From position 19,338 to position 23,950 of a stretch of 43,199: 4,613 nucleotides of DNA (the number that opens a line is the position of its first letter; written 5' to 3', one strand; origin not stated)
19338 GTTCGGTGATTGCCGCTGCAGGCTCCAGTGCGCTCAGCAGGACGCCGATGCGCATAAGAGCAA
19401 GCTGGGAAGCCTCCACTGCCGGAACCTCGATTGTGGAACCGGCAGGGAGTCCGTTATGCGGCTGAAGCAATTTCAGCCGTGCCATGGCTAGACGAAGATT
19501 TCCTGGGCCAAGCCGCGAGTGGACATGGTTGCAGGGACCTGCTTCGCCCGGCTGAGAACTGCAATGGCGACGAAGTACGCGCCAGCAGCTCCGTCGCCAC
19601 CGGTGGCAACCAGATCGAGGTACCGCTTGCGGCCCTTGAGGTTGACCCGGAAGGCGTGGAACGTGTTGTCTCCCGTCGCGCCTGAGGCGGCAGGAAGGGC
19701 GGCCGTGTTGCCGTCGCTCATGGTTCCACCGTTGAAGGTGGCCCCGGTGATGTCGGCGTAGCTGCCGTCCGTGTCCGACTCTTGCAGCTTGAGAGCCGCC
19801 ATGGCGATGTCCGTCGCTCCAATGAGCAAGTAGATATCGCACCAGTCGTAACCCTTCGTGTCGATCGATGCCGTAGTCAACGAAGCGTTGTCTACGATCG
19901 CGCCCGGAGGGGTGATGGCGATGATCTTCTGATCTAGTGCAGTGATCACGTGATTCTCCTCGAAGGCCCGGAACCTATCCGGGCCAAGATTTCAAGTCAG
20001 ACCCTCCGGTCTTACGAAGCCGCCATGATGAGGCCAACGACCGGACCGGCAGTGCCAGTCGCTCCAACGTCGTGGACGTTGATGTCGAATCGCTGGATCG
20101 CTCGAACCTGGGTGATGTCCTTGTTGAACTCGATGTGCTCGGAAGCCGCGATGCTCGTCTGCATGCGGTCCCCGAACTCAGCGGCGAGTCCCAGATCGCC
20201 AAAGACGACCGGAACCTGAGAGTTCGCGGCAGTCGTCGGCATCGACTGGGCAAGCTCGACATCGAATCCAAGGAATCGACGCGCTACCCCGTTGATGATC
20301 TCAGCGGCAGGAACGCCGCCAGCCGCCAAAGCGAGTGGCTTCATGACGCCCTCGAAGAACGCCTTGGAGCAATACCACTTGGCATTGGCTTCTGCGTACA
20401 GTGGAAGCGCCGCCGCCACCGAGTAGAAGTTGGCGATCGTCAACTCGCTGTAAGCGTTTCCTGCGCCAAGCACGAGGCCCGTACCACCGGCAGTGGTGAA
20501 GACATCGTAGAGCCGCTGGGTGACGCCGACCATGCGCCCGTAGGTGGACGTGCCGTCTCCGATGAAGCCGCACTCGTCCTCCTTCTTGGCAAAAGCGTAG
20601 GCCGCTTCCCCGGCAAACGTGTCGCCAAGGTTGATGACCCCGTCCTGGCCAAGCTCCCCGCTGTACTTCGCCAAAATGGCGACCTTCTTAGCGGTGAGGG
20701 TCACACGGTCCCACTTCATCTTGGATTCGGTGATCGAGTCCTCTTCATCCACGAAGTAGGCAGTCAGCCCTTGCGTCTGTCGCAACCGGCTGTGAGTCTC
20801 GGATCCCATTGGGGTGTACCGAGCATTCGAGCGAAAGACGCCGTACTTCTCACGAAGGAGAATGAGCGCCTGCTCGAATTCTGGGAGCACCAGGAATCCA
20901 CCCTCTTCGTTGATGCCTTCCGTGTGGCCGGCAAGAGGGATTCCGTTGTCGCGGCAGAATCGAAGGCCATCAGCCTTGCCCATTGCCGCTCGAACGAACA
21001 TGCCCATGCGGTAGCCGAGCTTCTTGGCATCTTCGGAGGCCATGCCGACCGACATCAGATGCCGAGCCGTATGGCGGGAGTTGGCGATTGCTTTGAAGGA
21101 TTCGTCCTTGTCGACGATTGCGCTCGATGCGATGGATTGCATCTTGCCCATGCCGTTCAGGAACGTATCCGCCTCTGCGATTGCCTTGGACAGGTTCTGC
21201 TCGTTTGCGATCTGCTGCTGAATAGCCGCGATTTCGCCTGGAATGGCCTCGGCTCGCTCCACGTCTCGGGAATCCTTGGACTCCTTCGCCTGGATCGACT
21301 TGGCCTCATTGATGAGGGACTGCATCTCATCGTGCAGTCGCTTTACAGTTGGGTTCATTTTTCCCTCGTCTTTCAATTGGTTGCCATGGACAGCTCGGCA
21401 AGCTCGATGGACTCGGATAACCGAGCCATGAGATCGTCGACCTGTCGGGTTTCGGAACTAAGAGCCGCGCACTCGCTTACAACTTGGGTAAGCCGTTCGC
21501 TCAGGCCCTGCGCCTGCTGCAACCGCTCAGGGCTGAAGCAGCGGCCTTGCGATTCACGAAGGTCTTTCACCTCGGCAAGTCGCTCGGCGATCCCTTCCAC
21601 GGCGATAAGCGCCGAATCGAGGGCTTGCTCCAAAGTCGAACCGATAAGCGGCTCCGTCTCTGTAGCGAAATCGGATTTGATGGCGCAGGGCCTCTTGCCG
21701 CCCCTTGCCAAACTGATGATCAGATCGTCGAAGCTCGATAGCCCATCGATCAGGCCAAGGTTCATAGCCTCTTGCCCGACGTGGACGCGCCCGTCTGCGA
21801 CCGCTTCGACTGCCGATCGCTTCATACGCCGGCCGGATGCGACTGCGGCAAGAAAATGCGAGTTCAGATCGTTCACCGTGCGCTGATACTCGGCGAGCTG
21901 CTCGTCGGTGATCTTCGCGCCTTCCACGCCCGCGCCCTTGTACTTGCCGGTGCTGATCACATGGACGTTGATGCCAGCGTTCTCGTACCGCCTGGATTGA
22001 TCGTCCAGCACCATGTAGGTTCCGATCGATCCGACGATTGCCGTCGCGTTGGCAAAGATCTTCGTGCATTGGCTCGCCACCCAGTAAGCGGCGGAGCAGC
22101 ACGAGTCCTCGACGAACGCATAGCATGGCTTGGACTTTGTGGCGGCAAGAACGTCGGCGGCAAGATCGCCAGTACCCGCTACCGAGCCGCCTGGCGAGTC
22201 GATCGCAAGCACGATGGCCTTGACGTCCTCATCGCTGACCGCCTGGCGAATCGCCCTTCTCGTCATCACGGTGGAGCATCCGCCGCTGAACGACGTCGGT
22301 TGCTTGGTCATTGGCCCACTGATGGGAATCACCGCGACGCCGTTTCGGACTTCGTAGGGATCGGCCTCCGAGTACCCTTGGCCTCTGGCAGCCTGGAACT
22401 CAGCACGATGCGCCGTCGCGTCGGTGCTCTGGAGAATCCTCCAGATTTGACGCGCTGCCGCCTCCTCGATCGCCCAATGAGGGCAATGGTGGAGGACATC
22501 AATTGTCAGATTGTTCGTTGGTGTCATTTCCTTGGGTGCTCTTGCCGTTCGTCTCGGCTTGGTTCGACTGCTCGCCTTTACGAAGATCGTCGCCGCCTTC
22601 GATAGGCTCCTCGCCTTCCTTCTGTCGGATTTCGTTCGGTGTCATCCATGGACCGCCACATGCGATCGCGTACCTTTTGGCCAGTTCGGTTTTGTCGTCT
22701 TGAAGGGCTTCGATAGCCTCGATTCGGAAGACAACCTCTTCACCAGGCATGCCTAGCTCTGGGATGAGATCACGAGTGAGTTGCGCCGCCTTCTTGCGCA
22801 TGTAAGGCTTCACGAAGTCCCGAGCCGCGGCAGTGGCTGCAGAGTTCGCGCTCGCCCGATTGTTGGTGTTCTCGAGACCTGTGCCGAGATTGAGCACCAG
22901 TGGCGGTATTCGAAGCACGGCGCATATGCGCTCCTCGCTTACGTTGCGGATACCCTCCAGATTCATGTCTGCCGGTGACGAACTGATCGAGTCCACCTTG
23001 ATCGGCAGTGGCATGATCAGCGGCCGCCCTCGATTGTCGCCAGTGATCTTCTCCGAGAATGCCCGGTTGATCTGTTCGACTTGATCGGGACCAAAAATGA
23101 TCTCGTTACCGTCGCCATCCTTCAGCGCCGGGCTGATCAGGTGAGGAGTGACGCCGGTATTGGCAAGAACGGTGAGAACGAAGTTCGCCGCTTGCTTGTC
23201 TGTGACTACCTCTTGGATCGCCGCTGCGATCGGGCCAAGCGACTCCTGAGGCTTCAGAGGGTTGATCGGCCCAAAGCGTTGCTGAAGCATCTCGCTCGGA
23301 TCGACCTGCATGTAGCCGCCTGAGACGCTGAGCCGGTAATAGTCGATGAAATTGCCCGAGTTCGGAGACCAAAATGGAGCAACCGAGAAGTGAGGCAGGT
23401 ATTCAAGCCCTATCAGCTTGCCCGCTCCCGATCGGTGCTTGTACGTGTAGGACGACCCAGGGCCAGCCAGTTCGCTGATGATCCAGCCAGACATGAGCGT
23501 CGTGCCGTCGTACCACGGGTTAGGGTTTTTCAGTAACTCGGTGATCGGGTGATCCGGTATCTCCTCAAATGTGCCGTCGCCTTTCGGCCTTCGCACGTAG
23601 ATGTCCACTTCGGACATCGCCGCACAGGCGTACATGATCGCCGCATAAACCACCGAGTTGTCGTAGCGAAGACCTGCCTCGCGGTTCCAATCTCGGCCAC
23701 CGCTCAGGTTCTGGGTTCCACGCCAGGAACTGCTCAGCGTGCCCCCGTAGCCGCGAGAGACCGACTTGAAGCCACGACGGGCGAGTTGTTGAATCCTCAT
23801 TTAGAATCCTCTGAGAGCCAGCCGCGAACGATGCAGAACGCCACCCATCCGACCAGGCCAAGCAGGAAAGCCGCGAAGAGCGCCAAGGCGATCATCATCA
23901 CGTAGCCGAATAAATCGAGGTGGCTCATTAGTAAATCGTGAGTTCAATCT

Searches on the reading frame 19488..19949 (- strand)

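Call 3: search_protein_families(library=pfam, proteins=[window:19488-19949:-], max_evalue=0.01)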
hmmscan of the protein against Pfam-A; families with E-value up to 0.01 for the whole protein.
window:19488-19949:- (153 aa): 0 families

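Call 5: search_protein_families(library=phrogs, proteins=[window:19488-19949:-], max_evalue=0.01)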
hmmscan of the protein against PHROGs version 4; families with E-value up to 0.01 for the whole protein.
window:19488-19949:- (153 aa): 1 family
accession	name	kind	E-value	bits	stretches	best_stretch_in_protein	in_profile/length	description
phrog_5707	-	unknown function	6.1e-14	53.1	1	14-139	16-133/134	-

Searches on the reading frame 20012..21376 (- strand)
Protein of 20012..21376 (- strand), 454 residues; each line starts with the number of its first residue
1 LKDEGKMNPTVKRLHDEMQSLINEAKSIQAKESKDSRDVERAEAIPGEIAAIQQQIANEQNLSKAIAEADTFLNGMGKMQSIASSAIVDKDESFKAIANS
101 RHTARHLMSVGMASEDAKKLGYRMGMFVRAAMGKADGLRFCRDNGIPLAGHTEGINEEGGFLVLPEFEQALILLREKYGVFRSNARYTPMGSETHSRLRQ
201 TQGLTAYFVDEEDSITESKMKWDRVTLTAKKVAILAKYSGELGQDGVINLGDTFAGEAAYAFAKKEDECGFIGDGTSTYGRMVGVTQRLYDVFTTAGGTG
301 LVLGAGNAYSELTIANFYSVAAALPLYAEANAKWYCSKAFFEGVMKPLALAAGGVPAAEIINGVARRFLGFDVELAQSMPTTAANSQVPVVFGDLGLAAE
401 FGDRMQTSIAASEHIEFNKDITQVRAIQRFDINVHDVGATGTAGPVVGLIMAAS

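Call 3: search_protein_families(library=pfam, proteins=[window:20012-21376:-], max_evalue=0.01)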
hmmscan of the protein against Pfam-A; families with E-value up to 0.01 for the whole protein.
window:20012-21376:- (454 aa): 1 family
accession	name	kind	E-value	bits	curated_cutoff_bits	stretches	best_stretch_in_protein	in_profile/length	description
PF05065.19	Phage_capsid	-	3.3e-33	115.7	24.2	1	159-437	1-272/280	Phage capsid family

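Call 5: search_protein_families(library=phrogs, proteins=[window:20012-21376:-], max_evalue=0.01)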
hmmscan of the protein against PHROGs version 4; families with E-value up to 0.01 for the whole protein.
window:20012-21376:- (454 aa): 2 families
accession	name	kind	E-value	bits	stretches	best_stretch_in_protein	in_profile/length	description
phrog_10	-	head and packaging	2.7e-38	133.4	1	7-439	261-629/752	major head protein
phrog_617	-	head and packaging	2.8e-08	34.1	1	152-432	340-610/626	major head protein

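Call 40: find_related_loci(query=window:20012-21355:-, collection=viral_contigs, flank=10000)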
Query window:20012-21355:- (447 aa) in viral_contigs; peptide patterns used: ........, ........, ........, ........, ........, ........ (x = any residue, [..] = any of these).
76 stretches matched a pattern; 58 encode a relative of the query (tblastn E <= 1e-3); 58 distinct loci.
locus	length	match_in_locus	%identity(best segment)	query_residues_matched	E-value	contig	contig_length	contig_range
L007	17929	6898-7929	48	115-447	2e-94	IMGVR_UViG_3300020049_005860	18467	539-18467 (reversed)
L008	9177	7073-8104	48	115-447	2e-94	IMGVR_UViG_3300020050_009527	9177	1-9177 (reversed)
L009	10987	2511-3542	48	115-447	2e-94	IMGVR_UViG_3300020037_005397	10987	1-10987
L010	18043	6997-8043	49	108-447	3e-93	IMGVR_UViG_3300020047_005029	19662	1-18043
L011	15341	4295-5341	49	108-447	3e-93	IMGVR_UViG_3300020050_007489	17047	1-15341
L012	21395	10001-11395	41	4-447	5e-90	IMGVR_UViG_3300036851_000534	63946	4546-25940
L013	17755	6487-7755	38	8-443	3e-81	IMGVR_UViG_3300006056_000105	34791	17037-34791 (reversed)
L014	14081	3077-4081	44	106-443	8e-79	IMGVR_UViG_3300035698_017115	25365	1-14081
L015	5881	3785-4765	44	115-440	5e-78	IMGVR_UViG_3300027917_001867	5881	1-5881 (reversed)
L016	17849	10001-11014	44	109-443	2e-77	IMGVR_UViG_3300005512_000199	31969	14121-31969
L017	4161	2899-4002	40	80-442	2e-77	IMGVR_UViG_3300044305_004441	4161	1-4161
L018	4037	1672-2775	40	80-442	2e-77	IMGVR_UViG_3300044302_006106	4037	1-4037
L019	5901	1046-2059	44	109-443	7e-77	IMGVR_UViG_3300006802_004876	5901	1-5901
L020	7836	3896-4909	44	109-443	7e-77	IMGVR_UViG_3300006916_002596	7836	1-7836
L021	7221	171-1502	37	4-442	3e-77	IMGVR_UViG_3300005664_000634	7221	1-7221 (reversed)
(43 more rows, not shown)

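Call 86: search_protein_families(library=pfam, proteins=[L012:11773-12885:+, L012:12893-13477:+, L012:13489-14574:+, L012:14596-15078:+, L012:16061-16813:+, L012:17332-17820:+, L012:15735-16058:+, L012:18387-19076:+, L012:19265-19717:+, L012:19799-20353:+], max_evalue=0.01)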
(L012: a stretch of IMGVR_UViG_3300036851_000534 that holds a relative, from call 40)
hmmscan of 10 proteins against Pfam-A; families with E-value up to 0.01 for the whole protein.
L012:11773-12885:+ (371 aa): 0 families

L012:12893-13477:+ (195 aa): 0 families

L012:13489-14574:+ (362 aa): 0 families

L012:14596-15078:+ (161 aa): 0 families

L012:16061-16813:+ (251 aa): 2 families
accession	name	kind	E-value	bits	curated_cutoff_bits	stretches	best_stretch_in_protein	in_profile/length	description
PF13385.13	Laminin_G_3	-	2e-18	67.4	27.6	1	12-163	7-151/151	Concanavalin A-like lectin/glucanases superfamily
PF00354.24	Pentaxin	-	0.0026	17.9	25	1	93-168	84-169/194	Pentaxin family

L012:17332-17820:+ (163 aa): 0 families

L012:15735-16058:+ (108 aa): 0 families

L012:18387-19076:+ (230 aa): 0 families

L012:19265-19717:+ (151 aa): 0 families

L012:19799-20353:+ (185 aa): 0 families

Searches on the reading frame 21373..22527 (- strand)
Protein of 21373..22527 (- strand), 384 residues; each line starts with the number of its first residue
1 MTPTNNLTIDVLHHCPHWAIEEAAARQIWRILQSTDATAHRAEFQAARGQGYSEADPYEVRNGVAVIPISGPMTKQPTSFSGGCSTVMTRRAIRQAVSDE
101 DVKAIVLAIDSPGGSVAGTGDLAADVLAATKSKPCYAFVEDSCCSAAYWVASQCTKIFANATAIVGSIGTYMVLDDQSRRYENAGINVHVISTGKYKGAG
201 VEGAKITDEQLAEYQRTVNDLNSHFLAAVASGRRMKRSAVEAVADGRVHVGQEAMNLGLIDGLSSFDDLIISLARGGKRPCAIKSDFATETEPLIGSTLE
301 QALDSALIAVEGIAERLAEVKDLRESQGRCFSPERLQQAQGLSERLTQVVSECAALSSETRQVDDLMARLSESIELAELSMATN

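Call 25: search_protein_families(library=pfam, proteins=[window:21373-22527:-], max_evalue=0.01)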
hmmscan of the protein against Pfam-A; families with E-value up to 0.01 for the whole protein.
window:21373-22527:- (384 aa): 2 families
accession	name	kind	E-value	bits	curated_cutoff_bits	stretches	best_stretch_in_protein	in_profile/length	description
PF01343.23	Peptidase_S49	-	5.9e-35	120.9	24.9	1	130-274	4-148/154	Peptidase family S49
PF25145.1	NfeD1b_N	-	2e-07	31.2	40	1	90-167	20-94/189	NfeD1b, N-terminal domain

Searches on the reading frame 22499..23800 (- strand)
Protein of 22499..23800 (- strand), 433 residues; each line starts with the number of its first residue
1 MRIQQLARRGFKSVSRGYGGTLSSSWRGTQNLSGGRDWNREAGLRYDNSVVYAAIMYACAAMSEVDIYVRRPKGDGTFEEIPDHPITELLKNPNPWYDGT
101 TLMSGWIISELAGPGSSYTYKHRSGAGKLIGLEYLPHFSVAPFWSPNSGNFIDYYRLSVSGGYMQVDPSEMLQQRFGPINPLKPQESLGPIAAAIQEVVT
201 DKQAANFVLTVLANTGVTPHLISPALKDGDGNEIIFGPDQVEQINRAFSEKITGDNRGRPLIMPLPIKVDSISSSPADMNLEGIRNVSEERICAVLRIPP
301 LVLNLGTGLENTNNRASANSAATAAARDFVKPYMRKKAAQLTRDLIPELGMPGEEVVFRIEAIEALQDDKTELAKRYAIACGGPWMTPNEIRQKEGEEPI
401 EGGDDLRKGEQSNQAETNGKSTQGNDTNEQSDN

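Call 26: search_protein_families(library=pfam, proteins=[window:22499-23800:-], max_evalue=0.01)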
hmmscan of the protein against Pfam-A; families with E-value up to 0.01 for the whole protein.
window:22499-23800:- (433 aa): 1 family
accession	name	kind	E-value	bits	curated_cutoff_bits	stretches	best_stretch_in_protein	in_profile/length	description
PF04860.17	Phage_portal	-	1e-42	146.9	39.1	1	49-396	1-321/321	Phage portal protein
